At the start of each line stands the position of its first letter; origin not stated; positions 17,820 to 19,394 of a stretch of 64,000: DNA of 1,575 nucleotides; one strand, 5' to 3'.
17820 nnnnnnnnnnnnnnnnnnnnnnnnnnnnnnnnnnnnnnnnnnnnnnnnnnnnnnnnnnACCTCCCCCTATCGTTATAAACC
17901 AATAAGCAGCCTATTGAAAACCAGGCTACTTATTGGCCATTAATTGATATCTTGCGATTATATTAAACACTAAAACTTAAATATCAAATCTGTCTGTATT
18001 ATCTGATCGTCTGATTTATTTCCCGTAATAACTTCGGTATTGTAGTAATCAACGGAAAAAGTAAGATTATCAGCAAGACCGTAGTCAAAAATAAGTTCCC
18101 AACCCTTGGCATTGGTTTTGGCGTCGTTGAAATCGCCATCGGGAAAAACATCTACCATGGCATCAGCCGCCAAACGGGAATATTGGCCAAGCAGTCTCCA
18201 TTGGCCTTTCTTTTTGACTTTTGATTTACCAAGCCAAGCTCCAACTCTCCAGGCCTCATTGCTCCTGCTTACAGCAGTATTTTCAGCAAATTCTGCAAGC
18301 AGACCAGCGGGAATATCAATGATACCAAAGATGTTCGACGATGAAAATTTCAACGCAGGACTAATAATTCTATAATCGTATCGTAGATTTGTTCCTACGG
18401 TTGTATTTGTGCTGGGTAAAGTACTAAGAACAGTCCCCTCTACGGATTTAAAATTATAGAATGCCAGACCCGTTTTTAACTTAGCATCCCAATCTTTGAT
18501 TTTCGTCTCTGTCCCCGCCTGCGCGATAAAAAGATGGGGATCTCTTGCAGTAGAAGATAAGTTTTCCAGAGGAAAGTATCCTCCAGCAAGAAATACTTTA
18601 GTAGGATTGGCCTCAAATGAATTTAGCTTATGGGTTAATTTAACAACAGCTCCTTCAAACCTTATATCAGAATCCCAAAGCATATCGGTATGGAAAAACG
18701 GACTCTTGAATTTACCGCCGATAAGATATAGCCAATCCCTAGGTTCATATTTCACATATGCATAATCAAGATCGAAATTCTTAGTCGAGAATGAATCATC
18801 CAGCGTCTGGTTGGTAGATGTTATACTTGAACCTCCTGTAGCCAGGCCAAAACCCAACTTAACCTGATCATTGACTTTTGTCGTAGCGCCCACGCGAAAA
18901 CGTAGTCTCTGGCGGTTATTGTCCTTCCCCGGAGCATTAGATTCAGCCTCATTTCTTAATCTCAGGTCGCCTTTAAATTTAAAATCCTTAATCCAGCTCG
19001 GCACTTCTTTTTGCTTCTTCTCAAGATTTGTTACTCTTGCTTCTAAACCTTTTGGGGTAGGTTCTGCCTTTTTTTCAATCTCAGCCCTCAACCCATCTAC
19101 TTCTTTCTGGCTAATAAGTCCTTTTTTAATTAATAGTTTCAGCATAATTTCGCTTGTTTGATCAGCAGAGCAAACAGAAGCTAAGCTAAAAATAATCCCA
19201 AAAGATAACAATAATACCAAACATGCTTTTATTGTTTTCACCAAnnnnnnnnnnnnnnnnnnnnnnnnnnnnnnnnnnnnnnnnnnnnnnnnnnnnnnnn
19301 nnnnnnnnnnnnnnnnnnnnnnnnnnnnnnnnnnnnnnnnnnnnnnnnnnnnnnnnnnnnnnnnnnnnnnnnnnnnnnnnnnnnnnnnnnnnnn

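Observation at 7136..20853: Anchor-less periplasmic molybdoenzyme (B-A-TorD order) co-clustered with an octaheme cytochrome, an outer-membrane beta-barrel, TatAC and a complete Moco set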

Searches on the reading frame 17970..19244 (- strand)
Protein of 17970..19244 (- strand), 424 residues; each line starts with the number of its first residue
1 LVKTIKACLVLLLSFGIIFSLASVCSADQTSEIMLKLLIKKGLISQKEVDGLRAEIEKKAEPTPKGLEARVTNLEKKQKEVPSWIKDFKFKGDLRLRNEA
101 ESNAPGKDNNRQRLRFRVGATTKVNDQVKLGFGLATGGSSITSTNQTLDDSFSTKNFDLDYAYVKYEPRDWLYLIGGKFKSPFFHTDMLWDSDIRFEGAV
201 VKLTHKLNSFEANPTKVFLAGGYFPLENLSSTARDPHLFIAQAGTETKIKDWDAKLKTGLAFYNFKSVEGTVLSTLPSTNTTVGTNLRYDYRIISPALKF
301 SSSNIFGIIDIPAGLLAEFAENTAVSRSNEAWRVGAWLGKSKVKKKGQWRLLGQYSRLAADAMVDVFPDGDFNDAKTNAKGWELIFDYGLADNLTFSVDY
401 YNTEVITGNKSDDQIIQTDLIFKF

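Call 5: search_protein_families(library=pfam, proteins=[window:17970-19244:-], max_evalue=0.01)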
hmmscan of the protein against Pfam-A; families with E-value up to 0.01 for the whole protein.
window:17970-19244:- (424 aa): 1 family
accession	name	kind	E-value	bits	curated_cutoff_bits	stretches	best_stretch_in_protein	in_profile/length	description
PF16930.11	Porin_5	-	1.1e-58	199.5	22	3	107-282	157-342/535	Putative porin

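Call 6: search_protein_families(library=ncbifam, proteins=[window:17970-19244:-], max_evalue=0.001)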
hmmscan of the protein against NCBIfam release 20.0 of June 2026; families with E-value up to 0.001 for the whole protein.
window:17970-19244:- (424 aa): 0 families

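Call 38: search_solved_structures(query=window:17970-19244:-, show_alignments=1, max_evalue=10)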
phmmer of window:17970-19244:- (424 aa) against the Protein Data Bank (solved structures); distinct sequences matched with E-value up to 10: 6.
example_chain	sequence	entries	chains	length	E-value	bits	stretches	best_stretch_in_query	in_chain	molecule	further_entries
8bys_A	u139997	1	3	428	0.00095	21.2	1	328-424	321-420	S-layer homology domain-containing protein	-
8bym_A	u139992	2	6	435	0.00098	21.1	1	328-424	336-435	S-layer homology domain-containing protein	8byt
4a8j_A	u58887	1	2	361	0.16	13.8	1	13-116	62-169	Elongator complex protein 4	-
4ejs_A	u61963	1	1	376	0.17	13.7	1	13-116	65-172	Elongator complex protein 4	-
8asv_G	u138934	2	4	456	0.23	13.3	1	13-116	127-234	Elongator complex protein 4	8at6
5cws_C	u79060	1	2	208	1.2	11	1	59-148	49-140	Nucleoporin NSP1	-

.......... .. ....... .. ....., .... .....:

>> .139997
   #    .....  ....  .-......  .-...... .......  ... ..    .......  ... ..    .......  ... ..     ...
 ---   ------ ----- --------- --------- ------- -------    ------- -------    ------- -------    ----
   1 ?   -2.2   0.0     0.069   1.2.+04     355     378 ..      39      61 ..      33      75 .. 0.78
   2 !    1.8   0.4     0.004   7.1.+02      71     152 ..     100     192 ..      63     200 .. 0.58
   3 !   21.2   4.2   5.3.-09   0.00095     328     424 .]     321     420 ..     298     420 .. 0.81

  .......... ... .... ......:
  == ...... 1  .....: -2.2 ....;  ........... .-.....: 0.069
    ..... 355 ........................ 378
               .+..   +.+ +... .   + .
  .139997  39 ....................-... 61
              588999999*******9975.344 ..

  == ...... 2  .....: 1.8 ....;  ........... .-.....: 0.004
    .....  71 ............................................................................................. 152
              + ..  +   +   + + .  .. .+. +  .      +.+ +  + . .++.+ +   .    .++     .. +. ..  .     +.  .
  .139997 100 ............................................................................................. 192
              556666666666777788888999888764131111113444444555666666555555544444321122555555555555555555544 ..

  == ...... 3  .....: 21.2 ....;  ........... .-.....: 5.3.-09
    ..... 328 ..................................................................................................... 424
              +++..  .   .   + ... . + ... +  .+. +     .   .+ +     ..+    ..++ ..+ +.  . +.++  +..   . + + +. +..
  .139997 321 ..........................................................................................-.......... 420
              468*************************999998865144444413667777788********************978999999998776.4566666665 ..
